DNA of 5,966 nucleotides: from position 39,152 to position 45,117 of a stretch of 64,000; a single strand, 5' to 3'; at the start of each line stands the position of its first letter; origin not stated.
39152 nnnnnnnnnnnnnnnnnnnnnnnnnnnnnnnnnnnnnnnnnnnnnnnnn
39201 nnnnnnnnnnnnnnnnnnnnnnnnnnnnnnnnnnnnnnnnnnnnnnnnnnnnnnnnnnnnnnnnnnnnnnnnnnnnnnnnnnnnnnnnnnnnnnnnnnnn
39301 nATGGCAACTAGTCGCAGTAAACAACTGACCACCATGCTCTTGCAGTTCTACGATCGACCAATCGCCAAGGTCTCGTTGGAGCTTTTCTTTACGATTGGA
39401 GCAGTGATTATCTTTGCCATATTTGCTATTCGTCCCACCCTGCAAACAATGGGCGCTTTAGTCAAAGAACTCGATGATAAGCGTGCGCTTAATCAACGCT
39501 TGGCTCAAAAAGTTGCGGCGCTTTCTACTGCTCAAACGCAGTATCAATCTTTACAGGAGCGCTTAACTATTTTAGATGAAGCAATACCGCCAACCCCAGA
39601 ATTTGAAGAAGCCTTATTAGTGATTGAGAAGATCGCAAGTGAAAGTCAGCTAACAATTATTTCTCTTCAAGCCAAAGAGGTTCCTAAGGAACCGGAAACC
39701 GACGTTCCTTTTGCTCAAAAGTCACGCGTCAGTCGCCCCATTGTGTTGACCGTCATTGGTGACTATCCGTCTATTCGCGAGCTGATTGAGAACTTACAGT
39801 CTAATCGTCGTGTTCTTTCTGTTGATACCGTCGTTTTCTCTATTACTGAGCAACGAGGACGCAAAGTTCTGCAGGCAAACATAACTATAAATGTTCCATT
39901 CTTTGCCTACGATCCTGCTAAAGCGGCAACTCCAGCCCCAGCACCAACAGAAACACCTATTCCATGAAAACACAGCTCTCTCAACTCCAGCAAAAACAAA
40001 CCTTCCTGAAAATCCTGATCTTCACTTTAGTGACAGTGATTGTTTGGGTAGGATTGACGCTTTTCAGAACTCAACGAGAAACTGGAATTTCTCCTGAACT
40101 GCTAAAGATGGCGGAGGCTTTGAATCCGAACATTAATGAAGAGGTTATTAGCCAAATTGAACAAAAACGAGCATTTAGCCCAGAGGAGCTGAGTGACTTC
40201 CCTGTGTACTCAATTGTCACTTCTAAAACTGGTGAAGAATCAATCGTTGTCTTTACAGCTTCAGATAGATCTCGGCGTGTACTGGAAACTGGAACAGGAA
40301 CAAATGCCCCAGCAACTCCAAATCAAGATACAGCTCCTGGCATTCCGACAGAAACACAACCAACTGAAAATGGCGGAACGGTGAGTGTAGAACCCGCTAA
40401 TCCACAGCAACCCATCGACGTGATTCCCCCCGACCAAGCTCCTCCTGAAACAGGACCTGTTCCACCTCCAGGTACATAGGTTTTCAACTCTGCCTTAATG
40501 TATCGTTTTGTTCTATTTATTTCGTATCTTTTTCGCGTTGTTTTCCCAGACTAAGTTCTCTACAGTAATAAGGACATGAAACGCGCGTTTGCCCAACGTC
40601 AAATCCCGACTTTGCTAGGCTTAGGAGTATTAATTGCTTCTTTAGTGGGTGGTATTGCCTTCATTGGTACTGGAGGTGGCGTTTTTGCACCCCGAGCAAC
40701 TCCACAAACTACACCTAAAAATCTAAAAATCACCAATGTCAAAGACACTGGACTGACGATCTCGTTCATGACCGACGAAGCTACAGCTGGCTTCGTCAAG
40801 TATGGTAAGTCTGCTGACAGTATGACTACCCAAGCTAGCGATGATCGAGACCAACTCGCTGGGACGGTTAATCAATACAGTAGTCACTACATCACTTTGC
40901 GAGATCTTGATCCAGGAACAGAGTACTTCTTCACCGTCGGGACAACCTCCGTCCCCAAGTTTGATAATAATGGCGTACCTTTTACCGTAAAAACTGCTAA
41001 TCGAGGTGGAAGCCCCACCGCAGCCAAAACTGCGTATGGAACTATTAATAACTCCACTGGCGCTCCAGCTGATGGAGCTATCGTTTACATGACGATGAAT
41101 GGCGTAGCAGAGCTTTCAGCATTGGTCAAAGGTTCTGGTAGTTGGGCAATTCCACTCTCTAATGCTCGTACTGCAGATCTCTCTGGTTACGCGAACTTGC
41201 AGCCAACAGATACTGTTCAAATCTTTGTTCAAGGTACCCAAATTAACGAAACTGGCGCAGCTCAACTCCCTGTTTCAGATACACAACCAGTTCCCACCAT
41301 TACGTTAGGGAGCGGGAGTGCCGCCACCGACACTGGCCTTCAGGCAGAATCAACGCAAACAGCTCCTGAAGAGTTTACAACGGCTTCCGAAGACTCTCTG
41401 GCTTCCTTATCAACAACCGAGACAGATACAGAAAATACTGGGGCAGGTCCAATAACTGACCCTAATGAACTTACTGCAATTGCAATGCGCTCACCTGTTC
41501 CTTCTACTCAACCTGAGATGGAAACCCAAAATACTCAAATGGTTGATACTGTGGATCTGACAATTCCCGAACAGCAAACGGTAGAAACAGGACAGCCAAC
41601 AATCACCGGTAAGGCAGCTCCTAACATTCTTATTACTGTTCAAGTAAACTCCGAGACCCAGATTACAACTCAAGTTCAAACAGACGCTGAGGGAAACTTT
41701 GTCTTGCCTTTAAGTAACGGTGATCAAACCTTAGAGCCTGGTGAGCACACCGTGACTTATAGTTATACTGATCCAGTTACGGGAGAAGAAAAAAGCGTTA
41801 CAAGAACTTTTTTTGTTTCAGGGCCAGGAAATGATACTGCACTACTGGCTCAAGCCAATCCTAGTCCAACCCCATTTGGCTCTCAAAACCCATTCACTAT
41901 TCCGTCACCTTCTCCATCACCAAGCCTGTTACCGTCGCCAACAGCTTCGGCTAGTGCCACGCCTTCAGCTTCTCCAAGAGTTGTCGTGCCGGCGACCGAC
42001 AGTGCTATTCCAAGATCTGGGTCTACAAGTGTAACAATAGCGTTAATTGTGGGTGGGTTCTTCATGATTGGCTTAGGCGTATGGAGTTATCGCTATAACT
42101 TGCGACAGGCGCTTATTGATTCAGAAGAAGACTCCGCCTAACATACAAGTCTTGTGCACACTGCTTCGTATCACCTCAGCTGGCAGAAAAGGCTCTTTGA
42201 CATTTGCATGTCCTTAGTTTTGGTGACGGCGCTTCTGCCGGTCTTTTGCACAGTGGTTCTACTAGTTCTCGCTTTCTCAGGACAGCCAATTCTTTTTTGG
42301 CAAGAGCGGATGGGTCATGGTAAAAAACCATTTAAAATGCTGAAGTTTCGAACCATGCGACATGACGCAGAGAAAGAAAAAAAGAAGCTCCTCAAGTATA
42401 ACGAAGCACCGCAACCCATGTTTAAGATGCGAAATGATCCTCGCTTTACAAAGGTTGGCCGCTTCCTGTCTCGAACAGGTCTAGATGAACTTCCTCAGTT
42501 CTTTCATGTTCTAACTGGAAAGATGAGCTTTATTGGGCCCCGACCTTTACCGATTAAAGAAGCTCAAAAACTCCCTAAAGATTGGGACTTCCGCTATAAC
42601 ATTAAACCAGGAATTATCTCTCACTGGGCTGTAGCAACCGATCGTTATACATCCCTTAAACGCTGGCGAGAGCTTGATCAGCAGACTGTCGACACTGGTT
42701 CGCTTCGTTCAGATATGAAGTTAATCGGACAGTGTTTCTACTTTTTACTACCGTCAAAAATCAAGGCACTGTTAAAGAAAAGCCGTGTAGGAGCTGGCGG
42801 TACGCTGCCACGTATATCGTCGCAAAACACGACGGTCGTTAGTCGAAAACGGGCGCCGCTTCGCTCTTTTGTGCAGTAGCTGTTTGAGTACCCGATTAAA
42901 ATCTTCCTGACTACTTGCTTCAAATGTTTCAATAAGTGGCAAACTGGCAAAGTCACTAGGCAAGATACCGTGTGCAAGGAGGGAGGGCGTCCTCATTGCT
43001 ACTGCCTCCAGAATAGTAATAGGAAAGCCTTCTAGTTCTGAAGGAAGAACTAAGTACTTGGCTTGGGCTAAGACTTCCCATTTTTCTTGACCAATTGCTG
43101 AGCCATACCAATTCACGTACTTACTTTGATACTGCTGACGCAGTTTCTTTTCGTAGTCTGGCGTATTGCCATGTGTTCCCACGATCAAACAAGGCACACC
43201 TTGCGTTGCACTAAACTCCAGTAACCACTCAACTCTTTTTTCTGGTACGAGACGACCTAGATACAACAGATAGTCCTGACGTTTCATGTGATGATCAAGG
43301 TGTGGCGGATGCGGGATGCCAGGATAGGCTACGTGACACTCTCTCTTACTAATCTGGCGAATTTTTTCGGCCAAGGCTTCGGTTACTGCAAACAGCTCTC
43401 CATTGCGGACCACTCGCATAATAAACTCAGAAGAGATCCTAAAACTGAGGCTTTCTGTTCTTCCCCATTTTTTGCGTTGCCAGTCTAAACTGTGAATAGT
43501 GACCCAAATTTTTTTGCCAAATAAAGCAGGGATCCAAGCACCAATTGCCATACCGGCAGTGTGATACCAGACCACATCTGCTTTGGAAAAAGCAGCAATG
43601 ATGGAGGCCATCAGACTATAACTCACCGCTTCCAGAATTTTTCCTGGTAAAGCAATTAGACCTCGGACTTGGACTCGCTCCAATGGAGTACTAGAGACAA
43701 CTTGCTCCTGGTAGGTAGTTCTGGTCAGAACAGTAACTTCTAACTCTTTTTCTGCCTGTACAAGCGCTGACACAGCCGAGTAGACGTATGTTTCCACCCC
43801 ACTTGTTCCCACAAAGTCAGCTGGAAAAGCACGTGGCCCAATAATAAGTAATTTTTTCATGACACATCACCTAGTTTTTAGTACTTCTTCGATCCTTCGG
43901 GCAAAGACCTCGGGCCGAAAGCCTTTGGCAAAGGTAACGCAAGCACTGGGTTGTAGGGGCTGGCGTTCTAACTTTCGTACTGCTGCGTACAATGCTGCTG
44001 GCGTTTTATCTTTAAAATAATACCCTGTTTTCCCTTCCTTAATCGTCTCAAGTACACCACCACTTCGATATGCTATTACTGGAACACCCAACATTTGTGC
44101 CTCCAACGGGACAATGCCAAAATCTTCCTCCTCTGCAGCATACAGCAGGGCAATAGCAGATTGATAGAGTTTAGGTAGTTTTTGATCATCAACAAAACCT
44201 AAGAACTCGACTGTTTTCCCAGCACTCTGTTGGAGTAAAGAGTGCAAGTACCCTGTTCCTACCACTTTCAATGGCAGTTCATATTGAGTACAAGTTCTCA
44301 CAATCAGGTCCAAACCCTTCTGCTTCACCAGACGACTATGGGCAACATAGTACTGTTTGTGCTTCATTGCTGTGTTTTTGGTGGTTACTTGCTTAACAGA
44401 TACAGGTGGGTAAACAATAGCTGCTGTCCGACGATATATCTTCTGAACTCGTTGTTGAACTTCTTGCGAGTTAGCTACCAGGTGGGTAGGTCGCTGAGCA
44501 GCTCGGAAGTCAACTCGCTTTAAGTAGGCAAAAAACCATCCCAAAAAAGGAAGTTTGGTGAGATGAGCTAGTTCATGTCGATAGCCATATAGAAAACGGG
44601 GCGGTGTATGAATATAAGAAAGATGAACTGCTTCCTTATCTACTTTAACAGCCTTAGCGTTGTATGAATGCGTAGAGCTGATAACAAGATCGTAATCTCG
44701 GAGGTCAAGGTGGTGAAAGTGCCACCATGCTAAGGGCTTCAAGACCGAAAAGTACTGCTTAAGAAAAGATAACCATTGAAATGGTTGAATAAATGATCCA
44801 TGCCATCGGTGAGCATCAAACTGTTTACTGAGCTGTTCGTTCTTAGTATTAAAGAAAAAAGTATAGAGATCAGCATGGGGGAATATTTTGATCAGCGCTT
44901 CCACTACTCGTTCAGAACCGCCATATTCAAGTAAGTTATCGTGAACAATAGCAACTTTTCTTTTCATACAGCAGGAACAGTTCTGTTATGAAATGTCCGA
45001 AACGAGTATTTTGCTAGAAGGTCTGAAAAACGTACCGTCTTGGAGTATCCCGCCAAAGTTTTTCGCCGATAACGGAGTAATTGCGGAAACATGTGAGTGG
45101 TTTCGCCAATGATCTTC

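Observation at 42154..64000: Large glycoconjugate locus with two PglL/WaaL-type Wzy_C paralogs may be a protein O-glycosylation system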

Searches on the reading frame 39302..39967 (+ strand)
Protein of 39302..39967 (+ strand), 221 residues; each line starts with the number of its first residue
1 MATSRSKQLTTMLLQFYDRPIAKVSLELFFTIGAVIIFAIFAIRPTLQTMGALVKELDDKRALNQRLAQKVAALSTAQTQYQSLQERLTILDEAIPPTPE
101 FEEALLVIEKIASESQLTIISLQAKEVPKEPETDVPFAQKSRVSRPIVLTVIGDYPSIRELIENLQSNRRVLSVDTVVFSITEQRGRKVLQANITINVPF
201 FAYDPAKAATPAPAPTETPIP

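Call 12: search_protein_families(library=pfam, proteins=[window:39302-39967:+], max_evalue=0.001)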
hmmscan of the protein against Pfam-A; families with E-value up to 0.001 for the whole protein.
window:39302-39967:+ (221 aa): 1 family
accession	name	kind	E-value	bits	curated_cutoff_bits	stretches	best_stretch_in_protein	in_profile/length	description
PF04350.18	PilO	-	4.4e-09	37.1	22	1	66-197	17-139/145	Pilus assembly protein, PilO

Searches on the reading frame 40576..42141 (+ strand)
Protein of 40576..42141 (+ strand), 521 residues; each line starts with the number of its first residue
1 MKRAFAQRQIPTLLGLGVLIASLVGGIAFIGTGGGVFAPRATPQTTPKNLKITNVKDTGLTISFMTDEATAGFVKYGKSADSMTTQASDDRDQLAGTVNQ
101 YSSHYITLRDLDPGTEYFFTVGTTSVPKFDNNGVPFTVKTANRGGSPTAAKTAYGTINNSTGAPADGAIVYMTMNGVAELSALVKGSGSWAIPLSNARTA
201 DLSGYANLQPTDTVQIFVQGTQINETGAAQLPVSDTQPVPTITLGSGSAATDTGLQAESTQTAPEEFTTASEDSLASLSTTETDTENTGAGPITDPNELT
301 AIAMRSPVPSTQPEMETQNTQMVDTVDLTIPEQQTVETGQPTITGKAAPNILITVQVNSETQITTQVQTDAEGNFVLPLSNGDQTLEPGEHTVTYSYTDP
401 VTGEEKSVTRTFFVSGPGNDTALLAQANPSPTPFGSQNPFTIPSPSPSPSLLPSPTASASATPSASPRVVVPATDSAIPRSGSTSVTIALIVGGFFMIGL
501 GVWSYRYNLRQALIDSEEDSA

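Call 5: search_protein_families(library=pfam, proteins=[window:40576-42141:+], max_evalue=0.01)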
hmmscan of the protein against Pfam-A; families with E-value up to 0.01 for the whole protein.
window:40576-42141:+ (521 aa): 4 families
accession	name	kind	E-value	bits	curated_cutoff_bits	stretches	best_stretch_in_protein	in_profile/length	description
PF16656.11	Pur_ac_phosph_N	-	6.1e-10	40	30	1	50-125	6-82/93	Purple acid Phosphatase, N-terminal domain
PF13620.12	CarboxypepD_reg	-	4.8e-05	24.1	32.3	1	344-387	10-53/82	Carboxypeptidase regulatory-like domain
PF00041.27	fn3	-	4.9e-05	23.9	25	1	46-125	2-70/84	Fibronectin type III domain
PF17936.7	Big_6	-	0.0021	18.7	27.6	1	331-383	5-56/83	Bacterial Ig domain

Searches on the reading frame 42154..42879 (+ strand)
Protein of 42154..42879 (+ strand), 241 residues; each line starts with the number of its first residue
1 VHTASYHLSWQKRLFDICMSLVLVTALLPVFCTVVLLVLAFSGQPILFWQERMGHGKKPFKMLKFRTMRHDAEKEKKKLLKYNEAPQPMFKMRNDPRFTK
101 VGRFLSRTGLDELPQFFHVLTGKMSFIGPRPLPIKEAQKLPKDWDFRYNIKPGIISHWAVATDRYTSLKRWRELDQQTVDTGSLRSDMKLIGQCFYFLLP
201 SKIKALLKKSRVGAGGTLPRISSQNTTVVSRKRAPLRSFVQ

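Call 4: search_protein_families(library=pfam, proteins=[window:42154-42879:+], max_evalue=0.01)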
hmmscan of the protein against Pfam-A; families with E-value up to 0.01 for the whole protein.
window:42154-42879:+ (241 aa): 1 family
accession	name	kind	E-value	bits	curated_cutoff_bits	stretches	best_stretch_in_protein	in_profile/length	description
PF02397.22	Bac_transf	-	9.5e-53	178.8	27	1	12-196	1-175/179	Bacterial sugar transferase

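Call 13: search_protein_families(library=ncbifam, proteins=[window:42154-42879:+], max_evalue=0.01)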
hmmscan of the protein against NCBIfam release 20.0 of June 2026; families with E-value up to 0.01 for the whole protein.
window:42154-42879:+ (241 aa): 10 families
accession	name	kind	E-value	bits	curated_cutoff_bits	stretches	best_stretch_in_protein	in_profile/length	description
TIGR03025.1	EPS_sugtrans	subfamily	6.3e-59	200.4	295.55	1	4-195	250-435/445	exopolysaccharide biosynthesis polyprenyl glycosylphosphotransferase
NF041877.1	EPS_EpsZ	equivalog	2.6e-49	168.1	800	1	7-194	261-448/459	exopolysaccharide biosynthesis polyisoprenyl-phosphate hexose-1-phosphate transferase EpsZ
NF052601.1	undeca_RfbP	equivalog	2.3e-44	151.5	330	1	7-199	40-236/244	undecaprenyl-phosphate galactose phosphotransferase family protein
TIGR03023.1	WcaJ_sugtrans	equivalog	3e-44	152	410.75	1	9-193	260-441/453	undecaprenyl-phosphate glucose phosphotransferase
TIGR03022.1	WbaP_sugtrans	subfamily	4.8e-44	151.4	403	1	8-188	255-439/456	undecaprenyl-phosphate galactose phosphotransferase WbaP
TIGR03013.1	EpsB_2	subfamily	4.7e-39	134.7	393.35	1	9-165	252-399/443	TIGR03013 family XrtA/PEP-CTERM system glycosyltransferase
NF007518.0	PRK10124.1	equivalog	1.2e-29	103.4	684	1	12-191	274-450/464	undecaprenyl-phosphate glucose phosphotransferase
NF011751.0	PRK15204.1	equivalog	5.8e-27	94.4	907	1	10-168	278-439/476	undecaprenyl-phosphate galactose phosphotransferase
NF050817.1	PolSacchBiosHfsE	equivalog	5.4e-26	91.3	750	1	8-161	268-417/467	polysaccharide biosynthesis protein HfsE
NF045514.1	glycotran_HepC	equivalog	5.5e-22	78.1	140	1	6-140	111-220/220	heterocyst development glycosyltransferase HepC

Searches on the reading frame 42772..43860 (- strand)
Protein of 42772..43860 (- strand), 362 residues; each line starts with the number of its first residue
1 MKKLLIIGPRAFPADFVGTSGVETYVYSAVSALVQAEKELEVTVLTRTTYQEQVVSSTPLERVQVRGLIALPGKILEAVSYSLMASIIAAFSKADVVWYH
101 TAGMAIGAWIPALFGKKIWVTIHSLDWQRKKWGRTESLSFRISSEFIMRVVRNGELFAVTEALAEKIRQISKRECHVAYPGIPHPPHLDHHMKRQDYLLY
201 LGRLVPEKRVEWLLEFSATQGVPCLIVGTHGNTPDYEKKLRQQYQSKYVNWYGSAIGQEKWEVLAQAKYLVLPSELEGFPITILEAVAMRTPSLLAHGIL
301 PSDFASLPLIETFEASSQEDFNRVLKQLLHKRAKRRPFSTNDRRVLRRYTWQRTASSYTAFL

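Call 4: search_protein_families(library=pfam, proteins=[window:42772-43860:-], max_evalue=0.01)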
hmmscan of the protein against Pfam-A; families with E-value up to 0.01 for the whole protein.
window:42772-43860:- (362 aa): 6 families
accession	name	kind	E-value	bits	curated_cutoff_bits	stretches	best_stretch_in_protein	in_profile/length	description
PF00534.26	Glycos_transf_1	-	1.2e-17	64.4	26.4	1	193-343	13-170/172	Glycosyl transferases group 1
PF13692.12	Glyco_trans_1_4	-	9.7e-14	52.3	27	1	197-293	3-103/142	Glycosyl transferases group 1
PF13439.12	Glyco_transf_4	-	1.3e-11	45.3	28.5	1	20-182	2-166/170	Glycosyltransferase Family 4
PF13579.12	Glyco_trans_4_4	-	1.4e-08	35.7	29.7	1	20-170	1-145/158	Glycosyl transferase 4-like domain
PF20706.3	GT4-conflict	-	0.0027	17.2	26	0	264-296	279-311/385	Family 4 Glycosyltransferase in conflict systems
PF13524.12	Glyco_trans_1_2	-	0.0076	16.6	25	0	211-356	3-140/144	Glycosyl transferase-like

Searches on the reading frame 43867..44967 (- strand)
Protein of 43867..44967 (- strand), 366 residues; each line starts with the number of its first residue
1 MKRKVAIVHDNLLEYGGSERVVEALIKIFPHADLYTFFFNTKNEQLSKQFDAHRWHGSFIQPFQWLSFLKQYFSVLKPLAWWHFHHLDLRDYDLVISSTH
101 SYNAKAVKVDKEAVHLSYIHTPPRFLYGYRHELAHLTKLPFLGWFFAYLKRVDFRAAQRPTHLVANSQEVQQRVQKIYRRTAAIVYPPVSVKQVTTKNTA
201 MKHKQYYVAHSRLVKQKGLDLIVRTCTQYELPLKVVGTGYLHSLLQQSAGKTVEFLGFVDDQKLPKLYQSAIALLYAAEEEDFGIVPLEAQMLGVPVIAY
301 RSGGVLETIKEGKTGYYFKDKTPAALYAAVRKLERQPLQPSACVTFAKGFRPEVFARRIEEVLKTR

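Call 4: search_protein_families(library=pfam, proteins=[window:43867-44967:-], max_evalue=0.01)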
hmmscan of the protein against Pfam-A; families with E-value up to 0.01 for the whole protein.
window:43867-44967:- (366 aa): 4 families
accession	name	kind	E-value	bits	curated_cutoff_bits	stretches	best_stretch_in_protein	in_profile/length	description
PF00534.26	Glycos_transf_1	-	2.6e-26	92.7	26.4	1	201-345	12-167/172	Glycosyl transferases group 1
PF13692.12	Glyco_trans_1_4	-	3.5e-20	73.2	27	1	208-333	5-139/142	Glycosyl transferases group 1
PF13439.12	Glyco_transf_4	-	2.9e-06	27.8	28.5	1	15-191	1-168/170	Glycosyltransferase Family 4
PF20706.3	GT4-conflict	-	1.4e-05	24.7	26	1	241-312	248-323/385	Family 4 Glycosyltransferase in conflict systems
